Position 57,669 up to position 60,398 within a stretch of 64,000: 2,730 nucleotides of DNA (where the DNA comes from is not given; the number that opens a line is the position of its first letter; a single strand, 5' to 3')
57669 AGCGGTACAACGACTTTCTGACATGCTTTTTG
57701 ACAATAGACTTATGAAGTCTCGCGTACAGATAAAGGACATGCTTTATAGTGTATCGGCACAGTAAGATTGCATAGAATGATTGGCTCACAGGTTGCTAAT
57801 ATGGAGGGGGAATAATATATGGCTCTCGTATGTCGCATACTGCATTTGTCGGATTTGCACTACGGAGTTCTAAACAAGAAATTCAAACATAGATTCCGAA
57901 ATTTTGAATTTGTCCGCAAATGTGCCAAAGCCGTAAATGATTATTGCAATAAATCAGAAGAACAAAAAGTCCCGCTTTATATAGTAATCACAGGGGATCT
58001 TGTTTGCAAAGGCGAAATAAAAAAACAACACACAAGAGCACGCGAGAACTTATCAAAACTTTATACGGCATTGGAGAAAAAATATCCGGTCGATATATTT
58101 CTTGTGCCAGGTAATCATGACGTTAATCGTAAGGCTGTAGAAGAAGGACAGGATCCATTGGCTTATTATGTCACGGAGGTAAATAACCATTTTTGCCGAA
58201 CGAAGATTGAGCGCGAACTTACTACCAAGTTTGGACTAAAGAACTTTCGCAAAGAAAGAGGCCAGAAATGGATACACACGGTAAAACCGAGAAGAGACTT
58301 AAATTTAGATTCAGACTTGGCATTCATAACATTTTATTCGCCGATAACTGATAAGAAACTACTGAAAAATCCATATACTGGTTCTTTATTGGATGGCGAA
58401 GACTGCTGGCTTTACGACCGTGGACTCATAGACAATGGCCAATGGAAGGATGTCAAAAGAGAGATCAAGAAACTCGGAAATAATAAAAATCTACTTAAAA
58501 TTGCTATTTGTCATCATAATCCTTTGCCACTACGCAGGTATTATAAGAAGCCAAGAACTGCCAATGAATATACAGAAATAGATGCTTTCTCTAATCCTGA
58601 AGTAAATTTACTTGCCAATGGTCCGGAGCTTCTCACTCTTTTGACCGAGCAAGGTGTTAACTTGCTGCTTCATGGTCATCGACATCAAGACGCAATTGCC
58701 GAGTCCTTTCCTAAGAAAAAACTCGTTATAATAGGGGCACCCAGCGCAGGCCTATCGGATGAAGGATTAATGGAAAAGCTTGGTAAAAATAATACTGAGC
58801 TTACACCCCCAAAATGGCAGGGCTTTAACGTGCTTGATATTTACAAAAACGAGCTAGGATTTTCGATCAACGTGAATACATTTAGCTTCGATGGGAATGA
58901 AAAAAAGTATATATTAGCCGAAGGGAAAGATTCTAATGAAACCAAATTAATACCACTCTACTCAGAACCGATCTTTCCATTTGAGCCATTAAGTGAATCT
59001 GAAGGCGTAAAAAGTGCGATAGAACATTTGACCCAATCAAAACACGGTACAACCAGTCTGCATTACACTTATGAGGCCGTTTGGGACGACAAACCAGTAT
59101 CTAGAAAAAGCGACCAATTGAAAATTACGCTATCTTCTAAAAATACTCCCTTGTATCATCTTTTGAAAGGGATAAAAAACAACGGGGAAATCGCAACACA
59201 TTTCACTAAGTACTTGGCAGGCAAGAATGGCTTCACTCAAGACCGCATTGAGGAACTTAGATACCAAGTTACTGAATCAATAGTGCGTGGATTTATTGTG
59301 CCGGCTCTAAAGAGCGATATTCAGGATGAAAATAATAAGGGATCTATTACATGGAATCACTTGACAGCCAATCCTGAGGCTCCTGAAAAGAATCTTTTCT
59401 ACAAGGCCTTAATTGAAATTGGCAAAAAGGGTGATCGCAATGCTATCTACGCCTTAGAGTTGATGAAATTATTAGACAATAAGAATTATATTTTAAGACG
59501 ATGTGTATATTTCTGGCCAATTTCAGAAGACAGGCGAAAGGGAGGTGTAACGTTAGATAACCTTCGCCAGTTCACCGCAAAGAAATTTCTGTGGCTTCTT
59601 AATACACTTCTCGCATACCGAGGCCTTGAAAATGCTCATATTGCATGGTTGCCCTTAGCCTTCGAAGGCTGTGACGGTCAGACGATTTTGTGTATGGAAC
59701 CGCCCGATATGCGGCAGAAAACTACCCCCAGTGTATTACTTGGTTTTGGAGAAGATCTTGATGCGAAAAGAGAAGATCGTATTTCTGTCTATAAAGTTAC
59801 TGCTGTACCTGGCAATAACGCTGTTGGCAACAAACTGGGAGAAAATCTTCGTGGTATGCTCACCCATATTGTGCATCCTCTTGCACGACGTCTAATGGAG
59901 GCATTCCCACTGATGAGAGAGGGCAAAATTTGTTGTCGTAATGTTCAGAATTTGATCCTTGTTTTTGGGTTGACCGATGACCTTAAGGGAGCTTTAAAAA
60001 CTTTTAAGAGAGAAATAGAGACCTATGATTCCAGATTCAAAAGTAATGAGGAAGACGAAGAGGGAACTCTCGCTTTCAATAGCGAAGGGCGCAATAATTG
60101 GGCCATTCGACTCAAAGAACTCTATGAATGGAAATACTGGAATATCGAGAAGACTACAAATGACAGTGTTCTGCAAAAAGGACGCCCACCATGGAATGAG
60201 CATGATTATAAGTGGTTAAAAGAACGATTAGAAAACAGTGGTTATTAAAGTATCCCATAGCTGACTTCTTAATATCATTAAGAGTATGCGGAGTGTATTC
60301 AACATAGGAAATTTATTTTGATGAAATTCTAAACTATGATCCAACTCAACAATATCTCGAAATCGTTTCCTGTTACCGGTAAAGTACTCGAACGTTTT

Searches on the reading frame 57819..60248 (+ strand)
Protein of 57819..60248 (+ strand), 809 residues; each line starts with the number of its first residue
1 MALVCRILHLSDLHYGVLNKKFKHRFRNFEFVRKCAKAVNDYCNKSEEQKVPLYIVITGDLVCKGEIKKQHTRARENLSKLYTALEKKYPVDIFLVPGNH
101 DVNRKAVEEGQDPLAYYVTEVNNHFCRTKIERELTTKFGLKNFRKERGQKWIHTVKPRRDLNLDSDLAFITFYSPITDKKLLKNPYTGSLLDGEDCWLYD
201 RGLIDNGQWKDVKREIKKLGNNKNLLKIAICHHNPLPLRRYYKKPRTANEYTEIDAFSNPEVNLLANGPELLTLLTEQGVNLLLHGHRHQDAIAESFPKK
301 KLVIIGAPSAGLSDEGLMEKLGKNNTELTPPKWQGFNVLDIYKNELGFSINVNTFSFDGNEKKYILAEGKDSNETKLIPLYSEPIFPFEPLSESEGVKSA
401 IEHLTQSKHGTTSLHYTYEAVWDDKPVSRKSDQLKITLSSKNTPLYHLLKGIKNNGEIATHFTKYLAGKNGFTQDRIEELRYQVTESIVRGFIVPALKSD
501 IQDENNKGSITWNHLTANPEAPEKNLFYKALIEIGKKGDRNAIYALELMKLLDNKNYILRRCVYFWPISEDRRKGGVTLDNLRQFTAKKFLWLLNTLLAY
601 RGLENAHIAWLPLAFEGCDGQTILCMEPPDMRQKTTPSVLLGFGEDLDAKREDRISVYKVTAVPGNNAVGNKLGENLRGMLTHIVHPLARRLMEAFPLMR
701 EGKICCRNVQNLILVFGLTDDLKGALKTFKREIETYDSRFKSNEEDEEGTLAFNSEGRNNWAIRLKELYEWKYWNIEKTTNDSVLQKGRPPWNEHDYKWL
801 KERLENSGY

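Call 31: search_protein_families(library=pfam, proteins=[window:57819-60248:+], max_evalue=0.0001)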
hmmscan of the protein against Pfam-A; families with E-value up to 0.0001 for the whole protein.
window:57819-60248:+ (809 aa): 1 family
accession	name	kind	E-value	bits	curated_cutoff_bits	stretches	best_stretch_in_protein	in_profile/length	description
PF00149.33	Metallophos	-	6.2e-14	53.3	21.5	1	6-290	2-190/191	Calcineurin-like phosphoesterase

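Call 53: search_protein_families(library=padloc, proteins=[window:57819-60248:+], max_evalue=0.00001)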
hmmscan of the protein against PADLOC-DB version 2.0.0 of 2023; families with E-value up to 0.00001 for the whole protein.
window:57819-60248:+ (809 aa): 2 families
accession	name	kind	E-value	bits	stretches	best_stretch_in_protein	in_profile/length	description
PDLC05051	PDC-S60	-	2.8e-13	46.9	1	6-109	2-96/1027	-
PDLC00736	Effector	-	2.3e-07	28.1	1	6-111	4-95/561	Endonuclease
